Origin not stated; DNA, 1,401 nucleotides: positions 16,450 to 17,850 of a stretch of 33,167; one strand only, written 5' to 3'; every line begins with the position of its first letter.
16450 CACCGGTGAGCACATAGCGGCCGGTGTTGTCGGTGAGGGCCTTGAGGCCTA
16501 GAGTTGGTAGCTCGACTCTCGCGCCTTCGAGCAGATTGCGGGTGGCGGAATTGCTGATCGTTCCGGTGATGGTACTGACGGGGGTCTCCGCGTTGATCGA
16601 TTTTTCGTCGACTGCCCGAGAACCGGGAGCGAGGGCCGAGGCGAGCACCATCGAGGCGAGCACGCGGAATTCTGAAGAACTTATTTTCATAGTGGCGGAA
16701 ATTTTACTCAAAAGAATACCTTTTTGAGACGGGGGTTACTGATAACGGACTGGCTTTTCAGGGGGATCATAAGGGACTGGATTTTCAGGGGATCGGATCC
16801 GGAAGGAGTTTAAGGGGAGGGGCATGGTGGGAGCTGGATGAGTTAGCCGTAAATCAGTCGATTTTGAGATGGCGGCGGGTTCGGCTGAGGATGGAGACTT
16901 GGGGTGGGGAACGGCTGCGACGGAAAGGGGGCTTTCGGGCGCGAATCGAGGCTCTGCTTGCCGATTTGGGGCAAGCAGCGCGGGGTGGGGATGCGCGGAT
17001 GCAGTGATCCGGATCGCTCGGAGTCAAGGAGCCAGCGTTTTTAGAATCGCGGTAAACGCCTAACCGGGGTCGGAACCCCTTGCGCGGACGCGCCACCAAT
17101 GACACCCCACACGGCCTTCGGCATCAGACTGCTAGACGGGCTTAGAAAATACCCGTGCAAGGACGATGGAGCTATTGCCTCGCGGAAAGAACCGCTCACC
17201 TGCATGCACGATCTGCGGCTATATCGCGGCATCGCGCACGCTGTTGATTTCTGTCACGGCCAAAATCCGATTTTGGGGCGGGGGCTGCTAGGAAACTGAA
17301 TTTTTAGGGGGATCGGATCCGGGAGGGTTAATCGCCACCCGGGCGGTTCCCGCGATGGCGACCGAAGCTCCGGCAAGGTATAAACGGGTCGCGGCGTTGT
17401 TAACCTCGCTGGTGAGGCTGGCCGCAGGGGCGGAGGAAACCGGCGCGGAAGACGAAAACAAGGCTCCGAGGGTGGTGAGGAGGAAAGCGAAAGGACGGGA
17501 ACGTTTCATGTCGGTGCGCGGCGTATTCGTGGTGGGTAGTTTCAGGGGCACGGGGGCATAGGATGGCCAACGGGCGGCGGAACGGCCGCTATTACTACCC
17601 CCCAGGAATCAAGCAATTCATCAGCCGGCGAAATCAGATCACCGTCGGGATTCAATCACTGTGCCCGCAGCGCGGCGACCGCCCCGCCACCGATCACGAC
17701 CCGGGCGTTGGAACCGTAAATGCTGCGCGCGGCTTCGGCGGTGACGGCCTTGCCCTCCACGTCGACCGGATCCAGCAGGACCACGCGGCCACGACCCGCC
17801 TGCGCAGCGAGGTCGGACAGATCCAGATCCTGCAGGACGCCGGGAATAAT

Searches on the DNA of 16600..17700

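Call 29: search_rna_families(source=window, start=16600, end=17700, threshold=evalue, max_evalue=1)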
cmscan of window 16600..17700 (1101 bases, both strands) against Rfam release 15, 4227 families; matches with E-value up to 1: 1.
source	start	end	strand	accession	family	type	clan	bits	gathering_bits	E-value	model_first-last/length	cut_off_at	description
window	17635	17697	-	RF01759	sucC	Cis-reg;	-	19.2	50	0.33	1-70/70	no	sucC RNA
